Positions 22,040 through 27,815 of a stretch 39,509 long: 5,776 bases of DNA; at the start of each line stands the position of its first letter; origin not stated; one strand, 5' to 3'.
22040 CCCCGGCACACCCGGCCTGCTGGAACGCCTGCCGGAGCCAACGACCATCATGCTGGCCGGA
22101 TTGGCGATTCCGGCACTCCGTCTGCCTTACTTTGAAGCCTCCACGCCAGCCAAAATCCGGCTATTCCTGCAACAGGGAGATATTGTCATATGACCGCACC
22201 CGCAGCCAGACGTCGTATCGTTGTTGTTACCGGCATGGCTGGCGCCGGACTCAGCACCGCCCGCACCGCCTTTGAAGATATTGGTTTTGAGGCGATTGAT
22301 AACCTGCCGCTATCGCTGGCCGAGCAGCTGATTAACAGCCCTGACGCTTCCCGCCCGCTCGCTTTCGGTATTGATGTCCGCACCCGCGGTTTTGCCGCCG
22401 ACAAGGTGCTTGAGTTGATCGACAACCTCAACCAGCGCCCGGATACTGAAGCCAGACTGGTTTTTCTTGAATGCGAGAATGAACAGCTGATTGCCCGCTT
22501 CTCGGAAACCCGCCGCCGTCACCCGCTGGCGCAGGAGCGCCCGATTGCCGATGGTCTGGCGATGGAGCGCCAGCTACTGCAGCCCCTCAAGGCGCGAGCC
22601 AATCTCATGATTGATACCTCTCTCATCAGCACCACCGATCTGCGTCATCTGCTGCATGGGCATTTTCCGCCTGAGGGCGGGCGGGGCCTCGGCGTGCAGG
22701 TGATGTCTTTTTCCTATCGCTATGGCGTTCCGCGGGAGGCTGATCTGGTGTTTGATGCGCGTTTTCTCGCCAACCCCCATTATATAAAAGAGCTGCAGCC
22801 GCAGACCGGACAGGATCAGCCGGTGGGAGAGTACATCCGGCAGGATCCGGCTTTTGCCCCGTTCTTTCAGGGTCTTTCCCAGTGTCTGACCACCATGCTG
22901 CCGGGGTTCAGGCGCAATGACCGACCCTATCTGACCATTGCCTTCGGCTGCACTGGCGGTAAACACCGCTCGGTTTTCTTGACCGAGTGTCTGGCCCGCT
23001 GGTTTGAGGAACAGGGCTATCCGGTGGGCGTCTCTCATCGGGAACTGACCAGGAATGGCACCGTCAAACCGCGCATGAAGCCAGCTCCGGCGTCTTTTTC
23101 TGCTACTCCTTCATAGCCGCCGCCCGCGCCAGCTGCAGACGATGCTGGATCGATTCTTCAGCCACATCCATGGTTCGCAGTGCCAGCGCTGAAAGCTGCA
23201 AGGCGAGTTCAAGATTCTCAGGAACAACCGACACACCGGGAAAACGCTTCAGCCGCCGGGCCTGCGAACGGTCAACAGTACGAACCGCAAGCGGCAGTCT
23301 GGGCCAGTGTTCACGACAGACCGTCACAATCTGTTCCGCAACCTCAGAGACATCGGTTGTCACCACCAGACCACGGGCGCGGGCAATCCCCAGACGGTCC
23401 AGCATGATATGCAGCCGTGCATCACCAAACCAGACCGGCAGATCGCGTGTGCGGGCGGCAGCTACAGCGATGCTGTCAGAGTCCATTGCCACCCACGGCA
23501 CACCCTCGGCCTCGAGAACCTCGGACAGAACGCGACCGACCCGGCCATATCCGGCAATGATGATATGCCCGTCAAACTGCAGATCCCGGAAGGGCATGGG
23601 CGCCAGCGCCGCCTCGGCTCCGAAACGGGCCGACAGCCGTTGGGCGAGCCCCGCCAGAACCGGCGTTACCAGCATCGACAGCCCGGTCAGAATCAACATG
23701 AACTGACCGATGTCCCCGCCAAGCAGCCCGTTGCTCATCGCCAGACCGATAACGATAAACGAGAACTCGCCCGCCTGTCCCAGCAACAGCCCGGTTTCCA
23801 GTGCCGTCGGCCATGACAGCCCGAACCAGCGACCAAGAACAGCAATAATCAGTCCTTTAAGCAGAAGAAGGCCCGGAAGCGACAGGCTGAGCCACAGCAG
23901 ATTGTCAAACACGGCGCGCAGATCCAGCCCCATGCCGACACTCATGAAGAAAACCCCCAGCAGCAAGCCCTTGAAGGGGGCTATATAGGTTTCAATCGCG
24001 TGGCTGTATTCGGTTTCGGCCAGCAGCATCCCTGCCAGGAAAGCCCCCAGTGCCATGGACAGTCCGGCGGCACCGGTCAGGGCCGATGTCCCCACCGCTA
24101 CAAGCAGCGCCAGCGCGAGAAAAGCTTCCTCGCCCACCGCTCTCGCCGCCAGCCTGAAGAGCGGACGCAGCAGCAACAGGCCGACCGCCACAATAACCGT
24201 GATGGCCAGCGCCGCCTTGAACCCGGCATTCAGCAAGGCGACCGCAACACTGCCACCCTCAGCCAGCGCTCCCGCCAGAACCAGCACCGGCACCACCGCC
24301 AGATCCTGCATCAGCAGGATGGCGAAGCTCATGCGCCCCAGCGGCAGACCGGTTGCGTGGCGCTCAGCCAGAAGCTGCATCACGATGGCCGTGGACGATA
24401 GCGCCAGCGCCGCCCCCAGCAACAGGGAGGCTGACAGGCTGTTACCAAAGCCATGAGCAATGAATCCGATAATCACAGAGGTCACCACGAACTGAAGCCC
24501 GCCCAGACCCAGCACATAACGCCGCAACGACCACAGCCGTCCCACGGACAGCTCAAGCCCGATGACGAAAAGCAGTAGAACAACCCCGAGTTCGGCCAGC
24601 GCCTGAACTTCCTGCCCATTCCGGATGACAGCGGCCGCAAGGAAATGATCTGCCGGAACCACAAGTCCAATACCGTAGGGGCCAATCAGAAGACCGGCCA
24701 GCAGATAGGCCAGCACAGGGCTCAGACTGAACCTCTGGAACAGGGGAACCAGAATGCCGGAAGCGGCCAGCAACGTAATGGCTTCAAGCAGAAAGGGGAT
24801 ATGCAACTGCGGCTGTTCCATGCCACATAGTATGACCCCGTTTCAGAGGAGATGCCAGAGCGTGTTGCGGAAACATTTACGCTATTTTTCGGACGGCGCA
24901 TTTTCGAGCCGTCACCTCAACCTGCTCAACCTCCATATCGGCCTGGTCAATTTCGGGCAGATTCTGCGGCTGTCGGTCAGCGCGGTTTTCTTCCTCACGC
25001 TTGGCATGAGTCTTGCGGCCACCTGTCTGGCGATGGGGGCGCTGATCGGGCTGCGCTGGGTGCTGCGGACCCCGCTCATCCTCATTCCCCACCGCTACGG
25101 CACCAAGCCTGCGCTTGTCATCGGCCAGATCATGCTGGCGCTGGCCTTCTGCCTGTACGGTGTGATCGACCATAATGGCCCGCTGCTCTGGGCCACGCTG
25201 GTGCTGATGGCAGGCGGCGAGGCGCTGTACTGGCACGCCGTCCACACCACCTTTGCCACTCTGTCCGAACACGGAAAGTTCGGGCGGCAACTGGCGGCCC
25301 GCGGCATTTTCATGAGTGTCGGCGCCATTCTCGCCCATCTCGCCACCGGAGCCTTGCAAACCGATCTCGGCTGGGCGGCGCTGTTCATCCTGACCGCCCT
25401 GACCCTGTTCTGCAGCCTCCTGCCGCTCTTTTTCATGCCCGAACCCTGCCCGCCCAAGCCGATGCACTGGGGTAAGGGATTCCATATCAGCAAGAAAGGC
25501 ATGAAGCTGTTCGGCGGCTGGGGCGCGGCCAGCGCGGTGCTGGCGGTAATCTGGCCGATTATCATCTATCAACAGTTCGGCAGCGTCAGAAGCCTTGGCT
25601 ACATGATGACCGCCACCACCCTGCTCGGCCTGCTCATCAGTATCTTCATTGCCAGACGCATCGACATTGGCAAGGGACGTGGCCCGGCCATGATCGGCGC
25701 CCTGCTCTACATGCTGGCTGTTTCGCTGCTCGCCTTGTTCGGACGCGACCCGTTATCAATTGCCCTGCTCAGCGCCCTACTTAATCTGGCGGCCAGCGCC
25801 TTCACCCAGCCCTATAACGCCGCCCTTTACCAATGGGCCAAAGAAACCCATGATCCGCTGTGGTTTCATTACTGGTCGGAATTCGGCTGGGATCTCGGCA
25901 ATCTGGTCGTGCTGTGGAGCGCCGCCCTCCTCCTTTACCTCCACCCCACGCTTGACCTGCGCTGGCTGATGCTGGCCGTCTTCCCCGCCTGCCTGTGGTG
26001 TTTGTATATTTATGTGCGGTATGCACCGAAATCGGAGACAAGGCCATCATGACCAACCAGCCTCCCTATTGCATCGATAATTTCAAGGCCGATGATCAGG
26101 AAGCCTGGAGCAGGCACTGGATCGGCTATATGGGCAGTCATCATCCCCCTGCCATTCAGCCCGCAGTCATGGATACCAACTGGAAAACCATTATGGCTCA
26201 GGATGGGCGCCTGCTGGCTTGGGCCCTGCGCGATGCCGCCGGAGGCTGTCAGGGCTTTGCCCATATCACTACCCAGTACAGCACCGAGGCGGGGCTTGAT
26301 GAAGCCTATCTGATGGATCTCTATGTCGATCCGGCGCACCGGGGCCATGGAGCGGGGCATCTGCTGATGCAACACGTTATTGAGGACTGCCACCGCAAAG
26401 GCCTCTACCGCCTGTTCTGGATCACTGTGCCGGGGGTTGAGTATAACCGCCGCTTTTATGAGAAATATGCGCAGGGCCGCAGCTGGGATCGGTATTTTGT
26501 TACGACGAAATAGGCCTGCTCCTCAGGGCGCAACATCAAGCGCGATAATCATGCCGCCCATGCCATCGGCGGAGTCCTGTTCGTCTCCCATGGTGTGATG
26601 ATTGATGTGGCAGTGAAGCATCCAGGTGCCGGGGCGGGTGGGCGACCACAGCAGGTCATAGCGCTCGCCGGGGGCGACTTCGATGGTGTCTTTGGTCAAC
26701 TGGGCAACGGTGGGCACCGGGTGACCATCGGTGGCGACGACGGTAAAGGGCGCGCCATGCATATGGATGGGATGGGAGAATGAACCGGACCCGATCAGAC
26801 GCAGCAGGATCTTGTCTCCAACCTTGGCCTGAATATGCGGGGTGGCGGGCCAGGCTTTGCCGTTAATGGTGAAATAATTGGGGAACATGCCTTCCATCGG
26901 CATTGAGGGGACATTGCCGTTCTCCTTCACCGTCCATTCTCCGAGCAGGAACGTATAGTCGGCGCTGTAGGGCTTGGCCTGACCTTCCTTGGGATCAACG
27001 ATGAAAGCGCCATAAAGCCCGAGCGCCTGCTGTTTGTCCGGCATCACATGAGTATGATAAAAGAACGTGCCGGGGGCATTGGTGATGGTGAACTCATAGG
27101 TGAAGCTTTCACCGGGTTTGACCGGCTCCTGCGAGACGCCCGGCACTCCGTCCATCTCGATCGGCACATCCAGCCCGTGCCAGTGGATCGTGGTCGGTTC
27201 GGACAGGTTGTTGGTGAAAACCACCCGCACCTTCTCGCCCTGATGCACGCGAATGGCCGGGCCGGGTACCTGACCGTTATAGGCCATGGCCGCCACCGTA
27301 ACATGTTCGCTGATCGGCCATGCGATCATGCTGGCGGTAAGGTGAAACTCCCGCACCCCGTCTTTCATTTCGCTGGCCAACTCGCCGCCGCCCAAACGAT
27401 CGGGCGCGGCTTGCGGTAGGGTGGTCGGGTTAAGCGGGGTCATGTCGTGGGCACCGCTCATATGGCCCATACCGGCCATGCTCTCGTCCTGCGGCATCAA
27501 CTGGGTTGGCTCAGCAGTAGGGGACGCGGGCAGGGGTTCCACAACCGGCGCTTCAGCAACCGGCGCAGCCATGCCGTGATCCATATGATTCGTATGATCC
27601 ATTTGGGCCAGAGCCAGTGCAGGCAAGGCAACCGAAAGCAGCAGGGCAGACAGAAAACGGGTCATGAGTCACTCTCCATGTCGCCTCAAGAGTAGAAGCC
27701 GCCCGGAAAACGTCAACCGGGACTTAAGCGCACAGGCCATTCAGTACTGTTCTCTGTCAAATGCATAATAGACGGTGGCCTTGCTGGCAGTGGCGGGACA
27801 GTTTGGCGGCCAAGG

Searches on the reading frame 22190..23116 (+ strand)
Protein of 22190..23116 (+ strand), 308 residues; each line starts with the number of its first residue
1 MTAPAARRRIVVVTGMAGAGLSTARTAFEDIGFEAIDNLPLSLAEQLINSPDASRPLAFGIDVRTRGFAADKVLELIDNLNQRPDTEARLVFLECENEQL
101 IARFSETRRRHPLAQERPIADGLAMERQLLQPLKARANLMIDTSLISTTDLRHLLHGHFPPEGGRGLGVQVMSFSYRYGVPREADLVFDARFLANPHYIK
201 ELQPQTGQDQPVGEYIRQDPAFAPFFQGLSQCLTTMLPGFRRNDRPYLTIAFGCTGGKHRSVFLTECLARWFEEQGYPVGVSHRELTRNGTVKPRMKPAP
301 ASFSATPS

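Call 17: search_protein_families(library=pfam, proteins=[window:22190-23116:+], max_evalue=0.00001)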
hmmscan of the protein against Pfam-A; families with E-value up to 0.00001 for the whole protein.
window:22190-23116:+ (308 aa): 2 families
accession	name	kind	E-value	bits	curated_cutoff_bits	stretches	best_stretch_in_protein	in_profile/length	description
PF22740.1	PapZ_C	-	1.6e-43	148.2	27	1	169-286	3-120/121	RapZ C-terminal domain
PF03668.21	RapZ-like_N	-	2.9e-37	128.3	25.4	1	10-159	3-154/158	RapZ-like N-terminal domain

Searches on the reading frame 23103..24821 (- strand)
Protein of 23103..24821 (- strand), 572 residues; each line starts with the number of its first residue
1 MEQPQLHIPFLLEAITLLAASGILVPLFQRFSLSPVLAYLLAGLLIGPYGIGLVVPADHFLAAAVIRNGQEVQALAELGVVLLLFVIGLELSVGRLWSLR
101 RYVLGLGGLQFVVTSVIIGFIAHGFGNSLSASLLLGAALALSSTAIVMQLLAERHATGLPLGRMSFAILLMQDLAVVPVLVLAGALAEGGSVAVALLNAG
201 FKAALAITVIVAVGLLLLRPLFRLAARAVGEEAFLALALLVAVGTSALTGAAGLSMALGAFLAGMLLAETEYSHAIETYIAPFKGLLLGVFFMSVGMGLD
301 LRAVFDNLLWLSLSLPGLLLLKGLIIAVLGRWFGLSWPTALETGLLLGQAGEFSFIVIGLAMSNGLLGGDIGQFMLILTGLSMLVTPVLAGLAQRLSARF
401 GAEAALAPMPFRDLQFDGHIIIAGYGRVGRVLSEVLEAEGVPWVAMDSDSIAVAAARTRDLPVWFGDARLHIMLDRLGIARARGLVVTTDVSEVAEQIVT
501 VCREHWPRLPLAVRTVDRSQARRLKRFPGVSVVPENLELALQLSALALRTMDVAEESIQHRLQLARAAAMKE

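Call 17: search_protein_families(library=pfam, proteins=[window:23103-24821:-], max_evalue=0.00001)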
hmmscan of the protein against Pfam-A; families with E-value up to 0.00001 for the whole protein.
window:23103-24821:- (572 aa): 2 families
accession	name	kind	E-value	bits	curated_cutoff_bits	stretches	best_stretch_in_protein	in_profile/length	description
PF00999.27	Na_H_Exchanger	-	2.7e-50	171.8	26.2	1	21-389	6-373/375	Sodium/hydrogen exchanger, transmembrane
PF02254.24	TrkA_N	-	2.6e-16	60.4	23.8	1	420-526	1-107/116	TrkA-N domain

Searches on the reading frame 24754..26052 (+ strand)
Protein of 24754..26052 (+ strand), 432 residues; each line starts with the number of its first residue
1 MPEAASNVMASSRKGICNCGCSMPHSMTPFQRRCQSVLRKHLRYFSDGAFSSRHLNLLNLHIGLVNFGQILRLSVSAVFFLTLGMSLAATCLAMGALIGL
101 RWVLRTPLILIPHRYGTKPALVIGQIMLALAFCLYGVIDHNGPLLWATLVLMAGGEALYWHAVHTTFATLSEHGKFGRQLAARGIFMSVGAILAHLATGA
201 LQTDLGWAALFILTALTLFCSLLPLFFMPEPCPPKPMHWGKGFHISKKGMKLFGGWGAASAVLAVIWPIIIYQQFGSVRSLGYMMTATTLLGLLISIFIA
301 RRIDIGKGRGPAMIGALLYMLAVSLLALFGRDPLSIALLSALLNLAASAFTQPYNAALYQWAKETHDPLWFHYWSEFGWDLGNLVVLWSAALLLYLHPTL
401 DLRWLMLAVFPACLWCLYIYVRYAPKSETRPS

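Call 17: search_protein_families(library=pfam, proteins=[window:24754-26052:+], max_evalue=0.00001)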
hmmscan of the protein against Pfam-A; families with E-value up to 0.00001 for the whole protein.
window:24754-26052:+ (432 aa): 1 family
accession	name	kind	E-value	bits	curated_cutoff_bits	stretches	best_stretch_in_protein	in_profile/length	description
PF07690.21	MFS_1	-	3.1e-21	76.1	33.4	2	83-235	27-179/347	Major Facilitator Superfamily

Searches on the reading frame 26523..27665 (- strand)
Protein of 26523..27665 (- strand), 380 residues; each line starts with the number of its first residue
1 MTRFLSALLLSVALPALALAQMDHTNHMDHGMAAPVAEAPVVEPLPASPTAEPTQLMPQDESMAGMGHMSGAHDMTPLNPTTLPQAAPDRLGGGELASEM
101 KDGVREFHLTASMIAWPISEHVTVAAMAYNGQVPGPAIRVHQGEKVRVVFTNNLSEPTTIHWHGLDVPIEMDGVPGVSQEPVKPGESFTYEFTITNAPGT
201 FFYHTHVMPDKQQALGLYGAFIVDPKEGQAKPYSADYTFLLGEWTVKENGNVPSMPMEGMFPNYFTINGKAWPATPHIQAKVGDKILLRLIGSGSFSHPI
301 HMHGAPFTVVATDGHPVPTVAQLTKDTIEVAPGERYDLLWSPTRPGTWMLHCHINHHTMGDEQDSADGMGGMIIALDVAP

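Call 17: search_protein_families(library=pfam, proteins=[window:26523-27665:-], max_evalue=0.00001)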
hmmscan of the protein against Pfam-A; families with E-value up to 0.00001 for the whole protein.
window:26523-27665:- (380 aa): 3 families
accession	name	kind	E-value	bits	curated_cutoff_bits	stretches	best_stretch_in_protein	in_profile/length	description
PF07732.21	Cu-oxidase_3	-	2.5e-43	147.4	21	1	115-227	6-118/119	Multicopper oxidase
PF07731.20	Cu-oxidase_2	-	2.2e-29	102.4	20.4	2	257-359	13-124/137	Multicopper oxidase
PF00394.28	Cu-oxidase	-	1.4e-15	58.2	21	1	236-360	2-141/157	Multicopper oxidase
